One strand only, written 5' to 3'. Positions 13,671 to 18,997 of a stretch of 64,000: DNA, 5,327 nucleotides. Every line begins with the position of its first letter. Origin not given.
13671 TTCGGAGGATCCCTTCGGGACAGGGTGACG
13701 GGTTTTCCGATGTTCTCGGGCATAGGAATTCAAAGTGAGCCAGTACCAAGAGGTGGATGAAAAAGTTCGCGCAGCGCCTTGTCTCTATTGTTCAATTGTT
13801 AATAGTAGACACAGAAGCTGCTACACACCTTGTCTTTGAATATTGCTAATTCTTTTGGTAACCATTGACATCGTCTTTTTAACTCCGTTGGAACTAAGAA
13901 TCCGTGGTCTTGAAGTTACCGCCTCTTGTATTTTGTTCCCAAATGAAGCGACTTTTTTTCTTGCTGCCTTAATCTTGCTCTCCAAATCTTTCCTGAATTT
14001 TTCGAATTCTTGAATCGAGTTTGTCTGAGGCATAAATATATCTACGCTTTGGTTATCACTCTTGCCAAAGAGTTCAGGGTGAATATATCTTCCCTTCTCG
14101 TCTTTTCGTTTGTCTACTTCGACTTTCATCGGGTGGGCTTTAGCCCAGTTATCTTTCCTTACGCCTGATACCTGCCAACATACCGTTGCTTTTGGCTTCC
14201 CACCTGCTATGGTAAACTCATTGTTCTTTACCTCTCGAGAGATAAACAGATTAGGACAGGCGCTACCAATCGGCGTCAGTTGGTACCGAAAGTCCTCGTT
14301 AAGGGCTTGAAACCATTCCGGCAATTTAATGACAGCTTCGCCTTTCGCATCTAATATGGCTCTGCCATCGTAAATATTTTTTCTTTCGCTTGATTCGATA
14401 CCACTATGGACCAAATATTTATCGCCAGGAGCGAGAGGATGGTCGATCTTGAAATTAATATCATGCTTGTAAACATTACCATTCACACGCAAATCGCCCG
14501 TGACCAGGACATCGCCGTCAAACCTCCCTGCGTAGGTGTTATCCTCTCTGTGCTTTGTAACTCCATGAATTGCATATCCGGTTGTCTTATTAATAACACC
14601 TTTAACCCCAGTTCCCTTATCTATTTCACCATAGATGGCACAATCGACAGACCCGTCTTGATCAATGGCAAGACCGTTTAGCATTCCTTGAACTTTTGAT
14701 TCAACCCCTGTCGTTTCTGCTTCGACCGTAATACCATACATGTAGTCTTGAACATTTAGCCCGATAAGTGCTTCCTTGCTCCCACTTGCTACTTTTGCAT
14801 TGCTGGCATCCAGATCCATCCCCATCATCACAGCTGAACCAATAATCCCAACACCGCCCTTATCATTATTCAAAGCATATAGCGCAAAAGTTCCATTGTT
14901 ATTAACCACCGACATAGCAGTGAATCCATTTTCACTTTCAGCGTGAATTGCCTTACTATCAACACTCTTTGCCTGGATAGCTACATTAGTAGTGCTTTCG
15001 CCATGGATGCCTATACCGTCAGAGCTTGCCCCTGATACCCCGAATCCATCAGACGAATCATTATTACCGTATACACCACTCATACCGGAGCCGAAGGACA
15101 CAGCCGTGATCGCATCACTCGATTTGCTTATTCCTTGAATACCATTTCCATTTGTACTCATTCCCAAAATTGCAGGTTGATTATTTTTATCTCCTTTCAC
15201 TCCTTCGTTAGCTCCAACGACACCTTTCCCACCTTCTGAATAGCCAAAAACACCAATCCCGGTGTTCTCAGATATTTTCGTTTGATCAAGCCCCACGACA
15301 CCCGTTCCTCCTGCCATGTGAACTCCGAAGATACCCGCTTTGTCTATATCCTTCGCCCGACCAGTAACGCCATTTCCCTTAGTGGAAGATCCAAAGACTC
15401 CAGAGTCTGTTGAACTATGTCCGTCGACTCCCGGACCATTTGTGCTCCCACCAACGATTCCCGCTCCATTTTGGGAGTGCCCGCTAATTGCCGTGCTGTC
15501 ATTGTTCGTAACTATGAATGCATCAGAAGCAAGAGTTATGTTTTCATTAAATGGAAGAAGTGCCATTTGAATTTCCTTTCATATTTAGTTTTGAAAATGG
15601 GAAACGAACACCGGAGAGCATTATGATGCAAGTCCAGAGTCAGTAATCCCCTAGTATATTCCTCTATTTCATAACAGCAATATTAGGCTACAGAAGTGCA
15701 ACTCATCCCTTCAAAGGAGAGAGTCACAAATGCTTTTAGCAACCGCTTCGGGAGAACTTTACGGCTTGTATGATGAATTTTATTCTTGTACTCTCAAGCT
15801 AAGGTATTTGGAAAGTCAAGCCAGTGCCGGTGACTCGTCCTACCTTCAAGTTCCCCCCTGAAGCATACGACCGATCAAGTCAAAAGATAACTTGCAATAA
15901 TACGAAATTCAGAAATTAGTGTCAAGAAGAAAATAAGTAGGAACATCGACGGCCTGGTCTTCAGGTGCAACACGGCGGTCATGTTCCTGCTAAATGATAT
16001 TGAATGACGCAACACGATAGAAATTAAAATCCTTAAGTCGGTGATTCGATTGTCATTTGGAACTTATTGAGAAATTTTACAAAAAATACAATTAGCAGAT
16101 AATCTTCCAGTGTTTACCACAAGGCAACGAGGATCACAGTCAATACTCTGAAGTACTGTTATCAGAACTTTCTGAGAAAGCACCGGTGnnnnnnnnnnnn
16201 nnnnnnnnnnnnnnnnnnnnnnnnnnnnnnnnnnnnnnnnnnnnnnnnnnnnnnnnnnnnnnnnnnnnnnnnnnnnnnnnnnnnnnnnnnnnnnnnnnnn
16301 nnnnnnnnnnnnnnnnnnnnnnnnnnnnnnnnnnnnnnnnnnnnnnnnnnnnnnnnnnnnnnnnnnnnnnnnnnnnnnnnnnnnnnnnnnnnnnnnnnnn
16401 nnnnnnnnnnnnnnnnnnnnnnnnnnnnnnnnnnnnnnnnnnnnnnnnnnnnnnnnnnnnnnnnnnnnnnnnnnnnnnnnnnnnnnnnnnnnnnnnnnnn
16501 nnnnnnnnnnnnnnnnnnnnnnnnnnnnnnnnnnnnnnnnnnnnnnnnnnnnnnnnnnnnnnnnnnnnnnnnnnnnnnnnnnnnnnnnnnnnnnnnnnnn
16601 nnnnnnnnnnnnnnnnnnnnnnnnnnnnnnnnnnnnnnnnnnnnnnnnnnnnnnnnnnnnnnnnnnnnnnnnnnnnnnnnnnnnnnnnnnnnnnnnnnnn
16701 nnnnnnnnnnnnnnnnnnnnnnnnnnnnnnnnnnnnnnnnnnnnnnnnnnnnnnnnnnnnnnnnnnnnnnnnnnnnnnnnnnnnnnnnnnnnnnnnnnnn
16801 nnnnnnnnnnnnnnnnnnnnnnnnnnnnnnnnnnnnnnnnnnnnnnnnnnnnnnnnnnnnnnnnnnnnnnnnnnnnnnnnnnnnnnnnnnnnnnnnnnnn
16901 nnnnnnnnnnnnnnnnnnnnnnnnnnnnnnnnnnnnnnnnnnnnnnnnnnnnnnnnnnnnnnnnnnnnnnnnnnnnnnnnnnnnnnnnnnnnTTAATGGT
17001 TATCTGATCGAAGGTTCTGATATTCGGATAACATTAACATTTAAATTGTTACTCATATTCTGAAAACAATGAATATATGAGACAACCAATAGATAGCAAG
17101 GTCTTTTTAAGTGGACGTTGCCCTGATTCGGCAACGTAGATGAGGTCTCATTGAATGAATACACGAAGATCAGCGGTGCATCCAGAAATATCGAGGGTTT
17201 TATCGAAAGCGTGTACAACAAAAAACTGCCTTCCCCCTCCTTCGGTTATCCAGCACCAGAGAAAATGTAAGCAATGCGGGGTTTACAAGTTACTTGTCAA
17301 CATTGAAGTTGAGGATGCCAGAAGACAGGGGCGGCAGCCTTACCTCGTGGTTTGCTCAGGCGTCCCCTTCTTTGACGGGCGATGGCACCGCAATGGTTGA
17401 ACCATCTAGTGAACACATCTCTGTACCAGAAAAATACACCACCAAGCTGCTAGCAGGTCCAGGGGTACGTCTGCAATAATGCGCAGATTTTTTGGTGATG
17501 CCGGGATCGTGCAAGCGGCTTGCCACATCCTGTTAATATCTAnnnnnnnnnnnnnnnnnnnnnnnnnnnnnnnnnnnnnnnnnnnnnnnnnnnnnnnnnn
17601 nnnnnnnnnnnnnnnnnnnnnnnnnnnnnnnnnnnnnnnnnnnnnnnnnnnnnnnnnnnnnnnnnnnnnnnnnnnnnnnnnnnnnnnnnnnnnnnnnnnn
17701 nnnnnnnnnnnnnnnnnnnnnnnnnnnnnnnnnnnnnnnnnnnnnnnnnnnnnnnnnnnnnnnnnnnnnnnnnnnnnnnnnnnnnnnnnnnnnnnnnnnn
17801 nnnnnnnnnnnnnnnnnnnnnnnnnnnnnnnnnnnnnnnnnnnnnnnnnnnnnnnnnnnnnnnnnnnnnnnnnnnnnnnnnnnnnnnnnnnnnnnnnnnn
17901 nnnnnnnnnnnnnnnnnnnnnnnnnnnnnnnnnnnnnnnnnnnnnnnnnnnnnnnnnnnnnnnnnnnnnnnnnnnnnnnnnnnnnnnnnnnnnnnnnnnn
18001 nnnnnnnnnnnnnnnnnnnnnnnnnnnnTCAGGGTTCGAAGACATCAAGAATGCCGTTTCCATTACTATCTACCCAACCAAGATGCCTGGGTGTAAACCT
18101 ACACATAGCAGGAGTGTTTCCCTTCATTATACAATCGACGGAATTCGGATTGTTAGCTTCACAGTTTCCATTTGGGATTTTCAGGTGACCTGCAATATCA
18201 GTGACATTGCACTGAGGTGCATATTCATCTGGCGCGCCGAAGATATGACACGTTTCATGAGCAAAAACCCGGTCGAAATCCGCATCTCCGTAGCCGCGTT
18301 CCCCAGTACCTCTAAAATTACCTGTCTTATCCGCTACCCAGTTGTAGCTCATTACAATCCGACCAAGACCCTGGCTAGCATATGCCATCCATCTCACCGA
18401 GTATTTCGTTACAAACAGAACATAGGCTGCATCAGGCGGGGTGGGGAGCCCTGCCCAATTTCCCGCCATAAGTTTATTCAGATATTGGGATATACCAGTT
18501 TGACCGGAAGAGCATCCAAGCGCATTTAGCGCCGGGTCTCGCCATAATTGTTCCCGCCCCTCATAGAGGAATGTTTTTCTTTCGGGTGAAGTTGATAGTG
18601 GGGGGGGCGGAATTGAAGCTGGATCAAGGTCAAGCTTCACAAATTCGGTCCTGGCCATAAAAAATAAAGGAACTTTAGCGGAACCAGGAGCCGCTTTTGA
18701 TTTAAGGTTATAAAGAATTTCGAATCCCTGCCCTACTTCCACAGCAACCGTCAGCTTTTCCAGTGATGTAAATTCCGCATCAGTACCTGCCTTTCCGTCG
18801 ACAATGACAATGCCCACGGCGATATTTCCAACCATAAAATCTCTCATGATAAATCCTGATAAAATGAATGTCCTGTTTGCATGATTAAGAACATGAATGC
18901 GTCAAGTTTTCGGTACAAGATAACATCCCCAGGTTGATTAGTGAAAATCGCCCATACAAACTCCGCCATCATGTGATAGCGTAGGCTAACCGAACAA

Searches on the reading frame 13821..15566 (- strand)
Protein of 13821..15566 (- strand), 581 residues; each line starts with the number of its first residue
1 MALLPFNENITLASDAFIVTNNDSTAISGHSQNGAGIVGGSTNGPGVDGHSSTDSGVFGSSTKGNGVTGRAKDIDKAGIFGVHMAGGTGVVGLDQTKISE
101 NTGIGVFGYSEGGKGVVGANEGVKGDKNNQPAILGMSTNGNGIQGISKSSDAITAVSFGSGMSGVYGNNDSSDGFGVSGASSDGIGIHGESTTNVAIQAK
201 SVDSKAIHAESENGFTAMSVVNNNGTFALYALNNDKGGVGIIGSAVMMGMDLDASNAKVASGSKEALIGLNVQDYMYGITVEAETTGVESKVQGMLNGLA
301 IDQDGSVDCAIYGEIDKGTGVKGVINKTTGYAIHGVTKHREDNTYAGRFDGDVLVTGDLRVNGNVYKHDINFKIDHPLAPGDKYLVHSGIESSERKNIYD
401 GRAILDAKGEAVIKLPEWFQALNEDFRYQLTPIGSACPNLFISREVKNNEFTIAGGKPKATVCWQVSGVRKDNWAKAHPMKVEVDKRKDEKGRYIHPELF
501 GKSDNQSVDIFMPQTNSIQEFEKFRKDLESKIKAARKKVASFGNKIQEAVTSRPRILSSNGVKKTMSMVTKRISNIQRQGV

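Call 20: search_protein_families(library=pfam, proteins=[window:13821-15566:-], max_evalue=0.001)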
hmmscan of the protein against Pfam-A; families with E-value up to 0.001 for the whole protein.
window:13821-15566:- (581 aa): 1 family
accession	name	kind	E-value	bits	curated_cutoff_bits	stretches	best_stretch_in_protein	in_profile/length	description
PF08597.15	eIF3_subunit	-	0.0005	20.5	28.9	1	498-573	123-204/250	Translation initiation factor eIF3 subunit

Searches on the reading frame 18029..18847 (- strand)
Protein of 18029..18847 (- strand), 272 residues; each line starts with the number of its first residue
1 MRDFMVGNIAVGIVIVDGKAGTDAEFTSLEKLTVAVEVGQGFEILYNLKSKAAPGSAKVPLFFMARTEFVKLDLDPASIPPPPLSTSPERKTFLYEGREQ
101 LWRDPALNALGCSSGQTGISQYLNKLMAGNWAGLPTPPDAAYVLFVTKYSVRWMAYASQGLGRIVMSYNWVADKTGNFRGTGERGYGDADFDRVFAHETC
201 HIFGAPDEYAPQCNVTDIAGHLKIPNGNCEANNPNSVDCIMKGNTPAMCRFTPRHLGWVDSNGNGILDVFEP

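Call 85: search_protein_families(library=pfam, proteins=[window:18029-18847:-], max_evalue=0.001)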
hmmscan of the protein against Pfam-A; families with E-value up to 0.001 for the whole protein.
window:18029-18847:- (272 aa): 2 families
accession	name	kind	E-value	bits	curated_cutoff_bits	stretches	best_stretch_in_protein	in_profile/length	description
PF13688.12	Reprolysin_5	-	0.0003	21.5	27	1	120-242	74-185/196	Metallo-peptidase family M12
PF02031.22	Peptidase_M7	-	0.00067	20.2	25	0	188-238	75-122/133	Streptomyces extracellular neutral proteinase (M7) family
